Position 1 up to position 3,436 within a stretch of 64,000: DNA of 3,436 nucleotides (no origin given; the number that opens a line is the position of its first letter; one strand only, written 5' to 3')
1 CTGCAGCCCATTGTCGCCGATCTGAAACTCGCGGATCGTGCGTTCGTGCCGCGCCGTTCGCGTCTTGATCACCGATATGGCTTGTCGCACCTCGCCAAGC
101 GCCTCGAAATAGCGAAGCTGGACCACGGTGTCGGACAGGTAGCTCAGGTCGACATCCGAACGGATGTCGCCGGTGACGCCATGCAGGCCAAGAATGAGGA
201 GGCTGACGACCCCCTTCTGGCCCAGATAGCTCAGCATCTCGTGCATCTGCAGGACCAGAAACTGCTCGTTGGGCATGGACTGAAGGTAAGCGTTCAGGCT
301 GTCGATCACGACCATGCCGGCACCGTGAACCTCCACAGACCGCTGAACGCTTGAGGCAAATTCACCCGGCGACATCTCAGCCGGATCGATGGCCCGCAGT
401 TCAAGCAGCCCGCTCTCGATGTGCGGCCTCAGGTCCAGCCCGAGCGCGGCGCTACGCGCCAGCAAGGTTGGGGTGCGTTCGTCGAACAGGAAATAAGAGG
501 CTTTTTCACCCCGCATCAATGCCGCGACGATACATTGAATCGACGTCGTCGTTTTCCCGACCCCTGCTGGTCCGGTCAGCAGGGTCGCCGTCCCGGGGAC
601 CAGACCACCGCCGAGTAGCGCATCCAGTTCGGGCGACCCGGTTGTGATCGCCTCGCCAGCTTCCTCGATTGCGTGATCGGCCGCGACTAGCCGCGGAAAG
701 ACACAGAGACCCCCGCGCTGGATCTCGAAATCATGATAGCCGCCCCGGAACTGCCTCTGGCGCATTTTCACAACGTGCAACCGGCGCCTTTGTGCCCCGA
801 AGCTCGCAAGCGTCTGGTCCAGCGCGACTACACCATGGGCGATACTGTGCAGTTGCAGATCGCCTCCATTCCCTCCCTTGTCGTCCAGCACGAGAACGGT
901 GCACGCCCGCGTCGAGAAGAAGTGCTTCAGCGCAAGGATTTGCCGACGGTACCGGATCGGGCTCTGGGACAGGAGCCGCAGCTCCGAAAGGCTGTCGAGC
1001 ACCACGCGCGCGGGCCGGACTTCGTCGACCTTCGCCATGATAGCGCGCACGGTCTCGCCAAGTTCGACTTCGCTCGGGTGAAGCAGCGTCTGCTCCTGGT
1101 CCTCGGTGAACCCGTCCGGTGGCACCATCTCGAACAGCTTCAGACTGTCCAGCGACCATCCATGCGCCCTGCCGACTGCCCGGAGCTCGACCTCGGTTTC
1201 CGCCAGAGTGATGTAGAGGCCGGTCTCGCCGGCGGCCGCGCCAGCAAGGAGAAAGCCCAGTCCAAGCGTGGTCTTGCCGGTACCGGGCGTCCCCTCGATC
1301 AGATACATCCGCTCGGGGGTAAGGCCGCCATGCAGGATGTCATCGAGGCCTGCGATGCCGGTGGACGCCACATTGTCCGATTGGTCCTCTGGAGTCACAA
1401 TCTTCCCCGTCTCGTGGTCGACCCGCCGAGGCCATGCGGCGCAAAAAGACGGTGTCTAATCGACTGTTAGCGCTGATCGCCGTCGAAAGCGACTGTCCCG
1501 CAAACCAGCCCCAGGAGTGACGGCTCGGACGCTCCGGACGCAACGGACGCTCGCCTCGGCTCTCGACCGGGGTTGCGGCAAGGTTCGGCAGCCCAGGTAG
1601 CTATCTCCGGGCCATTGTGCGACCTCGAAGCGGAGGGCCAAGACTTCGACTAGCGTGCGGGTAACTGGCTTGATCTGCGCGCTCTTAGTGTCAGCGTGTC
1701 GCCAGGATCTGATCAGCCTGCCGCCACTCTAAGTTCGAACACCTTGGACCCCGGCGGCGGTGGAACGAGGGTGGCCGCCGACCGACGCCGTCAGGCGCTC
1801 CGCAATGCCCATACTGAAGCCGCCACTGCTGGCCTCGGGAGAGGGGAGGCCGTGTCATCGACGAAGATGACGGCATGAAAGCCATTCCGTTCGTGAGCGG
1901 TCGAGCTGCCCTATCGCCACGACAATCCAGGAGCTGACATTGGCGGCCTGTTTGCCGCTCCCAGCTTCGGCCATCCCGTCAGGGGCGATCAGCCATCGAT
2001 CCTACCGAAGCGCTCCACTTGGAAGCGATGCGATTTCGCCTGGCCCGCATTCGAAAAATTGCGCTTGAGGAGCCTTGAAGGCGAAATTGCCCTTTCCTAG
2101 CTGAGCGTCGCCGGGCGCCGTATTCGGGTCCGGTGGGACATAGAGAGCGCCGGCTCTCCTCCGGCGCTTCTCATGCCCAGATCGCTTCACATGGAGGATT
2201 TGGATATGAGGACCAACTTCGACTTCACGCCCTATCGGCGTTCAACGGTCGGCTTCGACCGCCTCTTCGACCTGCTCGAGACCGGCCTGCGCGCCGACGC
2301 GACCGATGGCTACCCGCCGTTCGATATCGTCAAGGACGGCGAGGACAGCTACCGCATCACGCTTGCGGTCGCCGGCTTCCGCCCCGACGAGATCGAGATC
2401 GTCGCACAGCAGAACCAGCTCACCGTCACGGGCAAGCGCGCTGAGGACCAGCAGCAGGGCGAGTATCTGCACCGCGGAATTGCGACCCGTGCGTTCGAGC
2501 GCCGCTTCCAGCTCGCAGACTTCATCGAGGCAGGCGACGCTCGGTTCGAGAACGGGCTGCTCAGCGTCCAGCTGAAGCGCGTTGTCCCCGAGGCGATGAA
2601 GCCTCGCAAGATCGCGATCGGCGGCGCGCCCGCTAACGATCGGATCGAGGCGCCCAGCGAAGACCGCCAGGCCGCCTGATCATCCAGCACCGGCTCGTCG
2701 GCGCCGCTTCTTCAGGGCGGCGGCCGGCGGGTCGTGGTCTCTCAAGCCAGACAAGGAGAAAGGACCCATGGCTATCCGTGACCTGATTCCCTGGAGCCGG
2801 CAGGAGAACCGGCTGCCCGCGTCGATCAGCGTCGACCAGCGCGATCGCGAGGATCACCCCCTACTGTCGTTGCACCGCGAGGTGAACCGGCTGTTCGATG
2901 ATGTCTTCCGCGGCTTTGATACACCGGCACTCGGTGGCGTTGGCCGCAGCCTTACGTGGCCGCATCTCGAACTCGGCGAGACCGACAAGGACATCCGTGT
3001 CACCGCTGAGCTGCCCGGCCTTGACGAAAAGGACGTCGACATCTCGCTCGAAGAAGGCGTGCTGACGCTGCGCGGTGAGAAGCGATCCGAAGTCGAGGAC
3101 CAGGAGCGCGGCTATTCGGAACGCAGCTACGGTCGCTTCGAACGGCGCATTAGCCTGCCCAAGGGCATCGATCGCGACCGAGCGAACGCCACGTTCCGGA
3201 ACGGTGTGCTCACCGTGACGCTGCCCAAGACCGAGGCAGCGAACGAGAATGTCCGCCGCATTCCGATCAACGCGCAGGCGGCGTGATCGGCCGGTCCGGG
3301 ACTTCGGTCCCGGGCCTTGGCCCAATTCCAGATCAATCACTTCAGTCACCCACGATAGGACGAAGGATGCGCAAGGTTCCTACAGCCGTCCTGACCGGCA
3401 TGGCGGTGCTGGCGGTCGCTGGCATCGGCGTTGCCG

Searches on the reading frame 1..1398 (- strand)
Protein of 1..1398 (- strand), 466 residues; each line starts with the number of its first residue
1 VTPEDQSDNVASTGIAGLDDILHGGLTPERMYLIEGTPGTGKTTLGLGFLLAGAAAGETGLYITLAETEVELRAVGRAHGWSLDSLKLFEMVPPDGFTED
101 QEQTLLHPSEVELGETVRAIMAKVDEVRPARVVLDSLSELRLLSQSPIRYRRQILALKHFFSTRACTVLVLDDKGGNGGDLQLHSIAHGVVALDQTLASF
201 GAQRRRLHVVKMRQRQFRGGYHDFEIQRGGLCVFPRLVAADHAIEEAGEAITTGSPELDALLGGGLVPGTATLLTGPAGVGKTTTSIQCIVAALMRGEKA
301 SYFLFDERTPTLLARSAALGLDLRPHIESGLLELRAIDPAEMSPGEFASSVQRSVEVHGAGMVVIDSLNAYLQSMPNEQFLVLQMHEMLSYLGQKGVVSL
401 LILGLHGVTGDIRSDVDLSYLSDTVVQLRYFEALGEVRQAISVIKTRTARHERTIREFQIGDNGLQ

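Call 31: search_protein_families(library=pfam, proteins=[window:1-1398:-], max_evalue=0.01)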
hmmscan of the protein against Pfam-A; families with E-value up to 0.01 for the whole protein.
window:1-1398:- (466 aa): 20 families
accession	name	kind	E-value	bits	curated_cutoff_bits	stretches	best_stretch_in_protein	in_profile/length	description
PF06745.19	ATPase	-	5.7e-70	235.7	26.6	2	12-236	2-229/231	KaiC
PF13481.12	AAA_25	-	2.9e-13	50.3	27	2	253-377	17-161/195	AAA domain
PF03796.21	DnaB_C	-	2.1e-07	31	27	0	12-54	3-44/255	DnaB-like helicase C terminal domain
PF00154.27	RecA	-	6.4e-06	26.2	27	1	247-304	29-87/262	recA bacterial DNA recombination protein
PF13401.12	AAA_22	-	7.9e-06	26.7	27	0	271-380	7-103/130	AAA domain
PF13191.12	AAA_16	-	2e-05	25.6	32.6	0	270-297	25-51/167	AAA ATPase domain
PF24883.2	NPHP3_N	-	2.2e-05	25.2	24.8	0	273-311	26-64/164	Nephrocystin 3, N-terminal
PF20720.3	nSTAND3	-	3.7e-05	23.9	27.2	0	273-298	21-46/155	Novel STAND NTPase 3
PF13604.12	AAA_30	-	4.5e-05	23.7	27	0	28-77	17-64/191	AAA domain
PF08423.17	Rad51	-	5.5e-05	23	22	0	251-293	8-50/244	Rad51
PF13245.12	AAA_19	-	0.00013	22.6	25.1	0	270-298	12-39/134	AAA domain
PF25199.1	nSTAND_NTPase5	-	0.00013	22.2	34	0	270-312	42-83/145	Novel STAND NTPase 5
PF13173.12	AAA_14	-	0.00064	20.2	27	0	271-313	4-45/129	AAA domain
PF01695.23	IstB_IS21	-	0.00064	19.7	24.1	0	273-303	96-126/238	IstB-like ATP binding protein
PF05625.17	PAXNEB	-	0.00085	18.9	28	0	250-273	18-41/366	PAXNEB protein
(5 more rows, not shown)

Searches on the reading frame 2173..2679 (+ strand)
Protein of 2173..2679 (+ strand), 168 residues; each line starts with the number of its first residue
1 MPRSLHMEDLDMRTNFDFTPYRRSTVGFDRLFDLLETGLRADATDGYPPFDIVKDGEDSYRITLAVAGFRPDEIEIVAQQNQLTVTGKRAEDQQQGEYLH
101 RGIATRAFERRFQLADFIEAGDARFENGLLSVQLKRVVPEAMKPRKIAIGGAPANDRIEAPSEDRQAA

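Call 31: search_protein_families(library=pfam, proteins=[window:2173-2679:+], max_evalue=0.01)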
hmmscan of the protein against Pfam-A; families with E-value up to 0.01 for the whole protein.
window:2173-2679:+ (168 aa): 1 family
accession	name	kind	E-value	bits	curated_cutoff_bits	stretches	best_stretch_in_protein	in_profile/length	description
PF00011.27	HSP20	-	4.9e-19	68.8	20.8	1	54-149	3-101/102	Hsp20/alpha crystallin family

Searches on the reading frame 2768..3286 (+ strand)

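Call 31: search_protein_families(library=pfam, proteins=[window:2768-3286:+], max_evalue=0.01)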
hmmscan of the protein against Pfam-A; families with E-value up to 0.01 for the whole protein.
window:2768-3286:+ (172 aa): 2 families
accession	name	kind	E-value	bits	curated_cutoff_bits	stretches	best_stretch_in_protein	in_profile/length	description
PF00011.27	HSP20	-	3.5e-25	88.5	20.8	1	71-168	4-102/102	Hsp20/alpha crystallin family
PF17886.7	ArsA_HSP20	-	1.7e-07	31.1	22.5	1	74-151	2-62/63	HSP20-like domain found in ArsA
